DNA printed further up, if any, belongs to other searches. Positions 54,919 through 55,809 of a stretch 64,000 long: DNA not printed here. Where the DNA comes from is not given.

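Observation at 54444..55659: Divergent pair of NDT-like proteins (one RHH-fused, one with the catalytic Glu replaced) around an 11-bp tandem repeat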

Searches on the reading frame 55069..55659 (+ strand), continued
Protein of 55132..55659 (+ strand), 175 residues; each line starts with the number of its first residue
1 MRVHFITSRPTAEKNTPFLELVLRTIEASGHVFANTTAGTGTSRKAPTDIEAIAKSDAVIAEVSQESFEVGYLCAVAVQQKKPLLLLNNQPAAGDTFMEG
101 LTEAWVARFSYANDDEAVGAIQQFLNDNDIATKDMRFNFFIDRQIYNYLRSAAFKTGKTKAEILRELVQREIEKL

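Call 31: search_protein_families(library=pfam, proteins=[L030:3864-4958:-, L022:6377-7081:+, L018:5062-5907:-, L030:6461-6988:-, L037:4356-5198:-, L017:4365-4940:+, L020:6650-7666:+, L033:7699-8454:+, L028:9372-10409:+], max_evalue=0.001)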
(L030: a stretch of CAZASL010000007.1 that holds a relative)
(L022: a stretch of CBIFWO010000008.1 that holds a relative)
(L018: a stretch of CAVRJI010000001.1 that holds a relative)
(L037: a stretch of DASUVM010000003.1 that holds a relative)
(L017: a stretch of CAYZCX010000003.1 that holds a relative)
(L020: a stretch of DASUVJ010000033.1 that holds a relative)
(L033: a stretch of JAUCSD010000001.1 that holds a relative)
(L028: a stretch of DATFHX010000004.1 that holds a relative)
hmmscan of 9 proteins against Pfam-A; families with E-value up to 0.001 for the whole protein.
L030:3864-4958:- (364 aa): 1 family
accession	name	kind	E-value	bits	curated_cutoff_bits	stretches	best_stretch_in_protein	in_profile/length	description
PF00288.32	GHMP_kinases_N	-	2.3e-11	44.2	22.3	1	98-170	2-71/87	GHMP kinases N terminal domain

L022:6377-7081:+ (234 aa): 11 families
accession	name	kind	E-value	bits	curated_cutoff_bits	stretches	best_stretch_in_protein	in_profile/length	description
PF08241.18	Methyltransf_11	-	1.5e-24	86.9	21.2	1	53-146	1-95/95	Methyltransferase domain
PF13847.12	Methyltransf_31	-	5.2e-24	85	27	1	49-152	4-114/145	Methyltransferase domain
PF13649.12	Methyltransf_25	-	1.8e-22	80.3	27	1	52-142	1-97/97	Methyltransferase domain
PF08242.18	Methyltransf_12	-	4.9e-14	53.3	30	1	53-144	1-98/98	Methyltransferase domain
PF13489.12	Methyltransf_23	-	1.6e-13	51.1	27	1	46-149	20-119/164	Methyltransferase domain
PF01209.24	Ubie_methyltran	-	6.5e-10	39.2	20.1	1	46-160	45-165/233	ubiE/COQ5 methyltransferase family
PF05148.21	Methyltransf_8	-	1.9e-06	28.4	27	1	42-151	66-161/219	Hypothetical methyltransferase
PF01728.25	FtsJ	-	3.2e-06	27.6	24.1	1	46-111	20-84/181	FtsJ-like methyltransferase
PF07021.18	MetW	-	2.1e-05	24.7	21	1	50-139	15-103/193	Methionine biosynthesis protein MetW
PF05175.20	MTS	-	3.6e-05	23.9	23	1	48-93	31-76/170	Methyltransferase small domain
PF03141.22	Methyltransf_29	-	0.00019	20.6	23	1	29-153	95-223/506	Putative S-adenosyl-L-methionine-dependent methyltransferase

L018:5062-5907:- (281 aa): 1 family
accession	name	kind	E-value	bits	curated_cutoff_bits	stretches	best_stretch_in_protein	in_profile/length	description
PF00702.32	Hydrolase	-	1.3e-05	26.1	26.4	1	28-245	2-187/191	haloacid dehalogenase-like hydrolase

L030:6461-6988:- (175 aa): 1 family
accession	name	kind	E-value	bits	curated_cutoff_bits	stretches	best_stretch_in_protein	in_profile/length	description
PF00293.34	NUDIX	-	3.5e-16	59.9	21.1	1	39-148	2-118/134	NUDIX domain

L037:4356-5198:- (280 aa): 1 family
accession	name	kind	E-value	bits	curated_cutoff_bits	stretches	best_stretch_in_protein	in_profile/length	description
PF15610.12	PRTase_3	-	4e-36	125.2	28.7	1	2-256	1-259/264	PRTase ComF-like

L017:4365-4940:+ (191 aa): 3 families
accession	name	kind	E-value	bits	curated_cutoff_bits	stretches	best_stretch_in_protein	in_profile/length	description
PF01330.27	RuvA_N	-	2.8e-18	66.2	23.6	1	1-61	1-61/61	RuvA N terminal domain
PF14520.12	HHH_5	-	6.8e-14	52.5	27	1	71-129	1-57/57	Helix-hairpin-helix domain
PF07499.19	RuvA_C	-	5.6e-08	33.6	24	1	150-190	2-44/47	RuvA, C-terminal domain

L020:6650-7666:+ (338 aa): 17 families
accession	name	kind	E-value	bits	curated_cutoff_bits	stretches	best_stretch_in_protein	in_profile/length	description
PF05496.18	RuvB_N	-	2.2e-80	268.5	27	1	25-183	1-159/159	Holliday junction DNA helicase RuvB P-loop domain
PF17864.7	AAA_lid_4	-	1.9e-26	92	27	1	186-259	1-74/74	RuvB AAA lid domain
PF05491.19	RuvB_C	-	3.7e-24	84.9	24.7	1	260-330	1-71/72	RuvB C-terminal winged helix domain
PF00004.35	AAA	-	1.4e-21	77.7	21.2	1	60-182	1-128/131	ATPase family associated with various cellular activities (AAA)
PF07728.20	AAA_5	-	7.6e-11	42.6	22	1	59-177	1-139/139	AAA domain (dynein-related subfamily)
PF13191.12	AAA_16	-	7e-08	33.6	32.6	1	34-95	3-63/167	AAA ATPase domain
PF01078.27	Mg_chelatase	-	2.7e-06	27.4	20.3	0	30-78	2-43/207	Magnesium chelatase, subunit ChlI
PF14532.12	Sigma54_activ_2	-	1.5e-05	25.7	25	1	35-132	2-93/138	Sigma-54 interaction domain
PF13173.12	AAA_14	-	4.2e-05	24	27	1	60-140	5-94/129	AAA domain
PF06068.19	TIP49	-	6.6e-05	22.7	23.8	1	32-88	25-81/347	TIP49 P-loop domain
PF00158.32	Sigma54_activat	-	8.8e-05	22.7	20.2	0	106-148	91-133/168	Sigma-54 interaction domain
PF01695.23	IstB_IS21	-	0.00011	22.3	24.1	0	59-117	94-162/238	IstB-like ATP binding protein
PF20720.3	nSTAND3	-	0.0003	21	27.2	1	47-84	7-44/155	Novel STAND NTPase 3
PF13401.12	AAA_22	-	0.00046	20.9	27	0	60-81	8-29/130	AAA domain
PF05673.19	DUF815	-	0.00053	19.6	23.8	0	28-115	25-114/249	Protein of unknown function (DUF815)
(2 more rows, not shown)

L033:7699-8454:+ (251 aa): 1 family
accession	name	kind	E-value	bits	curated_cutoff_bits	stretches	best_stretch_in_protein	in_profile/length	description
PF03703.20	bPH_2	-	3.4e-05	24.5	22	1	158-225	3-66/78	Bacterial PH domain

L028:9372-10409:+ (345 aa): 7 families
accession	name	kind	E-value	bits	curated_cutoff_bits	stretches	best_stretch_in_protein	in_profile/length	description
PF00154.27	RecA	-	3.8e-142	472.8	27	1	22-282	1-262/262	recA bacterial DNA recombination protein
PF21096.2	RecA_C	-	3.9e-25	88.2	27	1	285-340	1-56/57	RecA C-terminal domain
PF08423.17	Rad51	-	7.8e-11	42.1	22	1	53-241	7-212/244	Rad51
PF06745.19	ATPase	-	7.9e-08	32.4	26.6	1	55-210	2-166/231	KaiC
PF01637.24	ATPase_2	-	9.2e-06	26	33.2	1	73-203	21-113/225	ATPase domain predominantly from Archaea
PF13481.12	AAA_25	-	2.5e-05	24.4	27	0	62-165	23-158/195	AAA domain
PF13479.12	AAA_24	-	0.00044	20.6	27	1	75-165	5-79/195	AAA domain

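Call 32: predict_structure(alignment_id=A3)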
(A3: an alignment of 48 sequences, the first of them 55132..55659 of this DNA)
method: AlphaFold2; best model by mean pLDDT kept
length: 175 residues; sequences in the alignment: 48
mean_pLDDT: 83.7   pTM: 0.69
mean pLDDT of the five models: 83.7, 82.7, 81.2, 81.1, 80.5
residues with pLDDT >= 90: 95; 70-90: 49; 50-70: 21; < 50: 10
segments of 3 or more residues with pLDDT < 50: 37-44
pLDDT, mean of each block of 10 residues (from residue 1): 92 89 94 66 59 93 89 93 92 62 86 95 92 55 80 91 89 92
secondary structure, 60 per line:
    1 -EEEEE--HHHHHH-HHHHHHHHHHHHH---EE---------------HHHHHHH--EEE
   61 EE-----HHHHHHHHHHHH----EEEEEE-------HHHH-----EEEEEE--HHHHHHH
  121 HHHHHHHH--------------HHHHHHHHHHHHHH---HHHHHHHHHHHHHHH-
elements in order: E2-6 H9-14 H16-28 H49-55 E58-62 H68-79 E84-89 H97-100 E106-111 H114-128 H143-156 H160-174

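Call 40: search_solved_structures(query=A3, max_evalue=10, show_alignments=4)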
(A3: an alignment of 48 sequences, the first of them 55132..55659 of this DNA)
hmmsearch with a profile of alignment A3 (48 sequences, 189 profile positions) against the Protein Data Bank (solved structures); distinct sequences matched with E-value up to 10: 16.
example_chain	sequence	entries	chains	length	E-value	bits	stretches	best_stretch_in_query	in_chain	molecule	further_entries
4fyh_A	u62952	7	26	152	6.2e-11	45.8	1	13-138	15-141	Deoxyribonucleoside 5'-monophosphate N-glycosidase | 2'-deoxynucleoside 5'-phosphate N-hydrolase 1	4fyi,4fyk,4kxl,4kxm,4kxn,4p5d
2khz_A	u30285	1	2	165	3.1e-10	43.5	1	8-138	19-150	c-Myc-responsive protein Rcl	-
2klh_A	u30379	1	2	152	4.1e-10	43.1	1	13-138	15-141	c-Myc-responsive protein Rcl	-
8qhq_A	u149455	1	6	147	5.8e-10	42.6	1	18-138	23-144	2'-deoxynucleoside 5'-phosphate N-hydrolase 1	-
8rps_C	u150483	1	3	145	9.6e-10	41.9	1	18-138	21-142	2'-deoxynucleoside 5'-phosphate N-hydrolase 1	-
4p5e_A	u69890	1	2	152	1.9e-09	40.9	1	19-140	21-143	2'-deoxynucleoside 5'-phosphate N-hydrolase 1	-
9i3q_A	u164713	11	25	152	1.9e-09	40.9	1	19-140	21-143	5-hydroxymethyl-dUMP N-hydrolase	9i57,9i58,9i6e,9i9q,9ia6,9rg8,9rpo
9da1_A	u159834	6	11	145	2.9e-09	40.3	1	18-138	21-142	5-hydroxymethyl-dUMP N-hydrolase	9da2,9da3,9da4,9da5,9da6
8os9_A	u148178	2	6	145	2.9e-09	40.3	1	18-138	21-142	2'-deoxynucleoside 5'-phosphate N-hydrolase 1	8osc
8qhr_A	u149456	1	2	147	2.9e-09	40.3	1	18-138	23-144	2'-deoxynucleoside 5'-phosphate N-hydrolase 1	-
8rqd_C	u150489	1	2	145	3e-09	40.3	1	20-138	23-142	2'-deoxynucleoside 5'-phosphate N-hydrolase 1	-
8rpt_B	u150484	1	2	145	6.4e-09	39.2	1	18-138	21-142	2'-deoxynucleoside 5'-phosphate N-hydrolase 1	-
8bda_L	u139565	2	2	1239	0.36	13.9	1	52-100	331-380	Intraflagellar transport protein 122 homolog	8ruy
6y01_AAA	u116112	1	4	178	0.71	13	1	65-121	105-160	p450 cytochrome, putative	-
8hvr_H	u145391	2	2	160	0.74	12.9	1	48-77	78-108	Putative transcriptional factor regulator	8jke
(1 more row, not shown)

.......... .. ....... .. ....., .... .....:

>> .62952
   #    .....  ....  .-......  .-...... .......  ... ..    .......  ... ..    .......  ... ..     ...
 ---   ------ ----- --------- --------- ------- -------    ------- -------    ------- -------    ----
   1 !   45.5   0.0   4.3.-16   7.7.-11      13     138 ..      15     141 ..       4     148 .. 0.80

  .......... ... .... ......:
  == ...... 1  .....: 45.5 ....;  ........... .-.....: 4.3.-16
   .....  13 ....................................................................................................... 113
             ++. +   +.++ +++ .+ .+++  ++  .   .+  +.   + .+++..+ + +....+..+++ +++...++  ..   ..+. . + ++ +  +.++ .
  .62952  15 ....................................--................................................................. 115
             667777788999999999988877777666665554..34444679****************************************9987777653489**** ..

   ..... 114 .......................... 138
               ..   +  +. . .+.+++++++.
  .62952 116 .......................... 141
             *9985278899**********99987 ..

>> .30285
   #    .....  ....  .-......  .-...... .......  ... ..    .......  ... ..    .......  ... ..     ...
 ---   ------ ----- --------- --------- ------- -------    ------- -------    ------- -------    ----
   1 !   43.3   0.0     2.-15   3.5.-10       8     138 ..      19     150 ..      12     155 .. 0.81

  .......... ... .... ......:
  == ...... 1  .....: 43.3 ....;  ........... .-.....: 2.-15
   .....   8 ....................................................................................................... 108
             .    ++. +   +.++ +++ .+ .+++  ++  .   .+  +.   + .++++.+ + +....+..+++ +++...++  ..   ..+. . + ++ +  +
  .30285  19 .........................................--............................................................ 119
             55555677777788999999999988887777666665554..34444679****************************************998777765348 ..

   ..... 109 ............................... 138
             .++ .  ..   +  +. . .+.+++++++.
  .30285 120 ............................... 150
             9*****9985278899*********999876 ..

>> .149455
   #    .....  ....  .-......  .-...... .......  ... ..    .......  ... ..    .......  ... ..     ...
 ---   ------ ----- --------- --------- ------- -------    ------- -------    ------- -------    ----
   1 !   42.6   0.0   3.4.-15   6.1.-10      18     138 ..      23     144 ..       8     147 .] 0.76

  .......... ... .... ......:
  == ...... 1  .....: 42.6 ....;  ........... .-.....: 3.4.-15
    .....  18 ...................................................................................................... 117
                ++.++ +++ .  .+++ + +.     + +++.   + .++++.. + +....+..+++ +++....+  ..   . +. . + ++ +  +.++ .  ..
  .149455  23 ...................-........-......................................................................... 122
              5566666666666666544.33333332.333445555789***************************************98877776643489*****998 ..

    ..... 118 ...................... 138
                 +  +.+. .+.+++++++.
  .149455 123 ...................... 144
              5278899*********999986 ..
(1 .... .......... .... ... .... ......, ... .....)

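Call 69: find_related_loci(query=A3, collection=viral_contigs, flank=5000)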
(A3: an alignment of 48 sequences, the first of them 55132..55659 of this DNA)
Query A3 (175 aa) in viral_contigs; peptide patterns used: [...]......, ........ (x = any residue, [..] = any of these).
97 stretches matched a pattern, but none encodes a relative of the query by tblastn (E <= 1e-3).

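Call 80: search_protein_families(library=padloc, proteins=[L026:2839-3957:+, L013:7214-7579:-, L030:1664-2242:+, L011:6660-7235:+, L005:6572-7165:+, L010:1796-2365:+, L037:4356-5198:-], max_evalue=0.01)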
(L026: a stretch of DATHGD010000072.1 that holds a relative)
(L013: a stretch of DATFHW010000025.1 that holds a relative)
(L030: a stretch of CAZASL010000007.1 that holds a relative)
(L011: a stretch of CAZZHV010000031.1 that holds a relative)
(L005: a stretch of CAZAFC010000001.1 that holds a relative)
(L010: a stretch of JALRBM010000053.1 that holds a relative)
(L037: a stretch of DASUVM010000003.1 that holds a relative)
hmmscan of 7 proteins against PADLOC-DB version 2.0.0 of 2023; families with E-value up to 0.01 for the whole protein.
L026:2839-3957:+ (372 aa): 0 families

L013:7214-7579:- (121 aa): 0 families

L030:1664-2242:+ (192 aa): 0 families

L011:6660-7235:+ (191 aa): 0 families

L005:6572-7165:+ (197 aa): 0 families

L010:1796-2365:+ (189 aa): 0 families

L037:4356-5198:- (280 aa): 0 families

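Call 81: search_protein_families(library=pfam, proteins=[L010:1796-2365:+, L030:1664-2242:+, L011:6660-7235:+, L005:6572-7165:+, L007:4229-4672:+, L015:4128-4712:-, P0006, P0040], max_evalue=0.01)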
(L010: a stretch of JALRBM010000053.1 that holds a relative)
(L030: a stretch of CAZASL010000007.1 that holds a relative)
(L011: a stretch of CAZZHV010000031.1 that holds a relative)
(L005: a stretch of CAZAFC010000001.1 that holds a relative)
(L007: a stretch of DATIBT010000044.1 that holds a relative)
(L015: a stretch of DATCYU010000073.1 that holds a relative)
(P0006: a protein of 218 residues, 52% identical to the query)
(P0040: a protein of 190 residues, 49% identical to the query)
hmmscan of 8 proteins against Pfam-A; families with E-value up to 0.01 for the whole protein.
L010:1796-2365:+ (189 aa): 1 family
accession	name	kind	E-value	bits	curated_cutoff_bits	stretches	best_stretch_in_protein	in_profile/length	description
PF05014.21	Nuc_deoxyrib_tr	-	2.7e-05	24.7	28.8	1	46-106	43-102/117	Nucleoside 2-deoxyribosyltransferase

L030:1664-2242:+ (192 aa): 1 family
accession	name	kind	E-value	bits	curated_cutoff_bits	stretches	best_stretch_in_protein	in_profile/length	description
PF05014.21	Nuc_deoxyrib_tr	-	0.0013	19.3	28.8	1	3-110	1-102/117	Nucleoside 2-deoxyribosyltransferase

L011:6660-7235:+ (191 aa): 1 family
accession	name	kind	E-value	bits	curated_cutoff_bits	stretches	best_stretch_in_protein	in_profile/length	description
PF05014.21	Nuc_deoxyrib_tr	-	6.8e-06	26.6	28.8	1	7-105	5-98/117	Nucleoside 2-deoxyribosyltransferase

L005:6572-7165:+ (197 aa): 0 families

L007:4229-4672:+ (147 aa): 1 family
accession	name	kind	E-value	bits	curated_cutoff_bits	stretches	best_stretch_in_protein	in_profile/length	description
PF05014.21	Nuc_deoxyrib_tr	-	9.9e-10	39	28.8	1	13-109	11-102/117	Nucleoside 2-deoxyribosyltransferase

L015:4128-4712:- (194 aa): 1 family
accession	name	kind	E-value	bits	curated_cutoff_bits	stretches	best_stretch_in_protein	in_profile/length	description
PF05014.21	Nuc_deoxyrib_tr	-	7.5e-05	23.3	28.8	1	13-107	6-97/117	Nucleoside 2-deoxyribosyltransferase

P0006 (218 aa): 1 family
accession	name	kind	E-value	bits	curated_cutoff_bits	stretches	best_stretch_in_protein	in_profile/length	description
PF05014.21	Nuc_deoxyrib_tr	-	6.2e-06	26.8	28.8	1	42-132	14-102/117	Nucleoside 2-deoxyribosyltransferase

P0040 (190 aa): 1 family
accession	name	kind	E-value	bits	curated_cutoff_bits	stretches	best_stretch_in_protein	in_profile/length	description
PF05014.21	Nuc_deoxyrib_tr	-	4e-07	30.6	28.8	1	14-106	12-102/117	Nucleoside 2-deoxyribosyltransferase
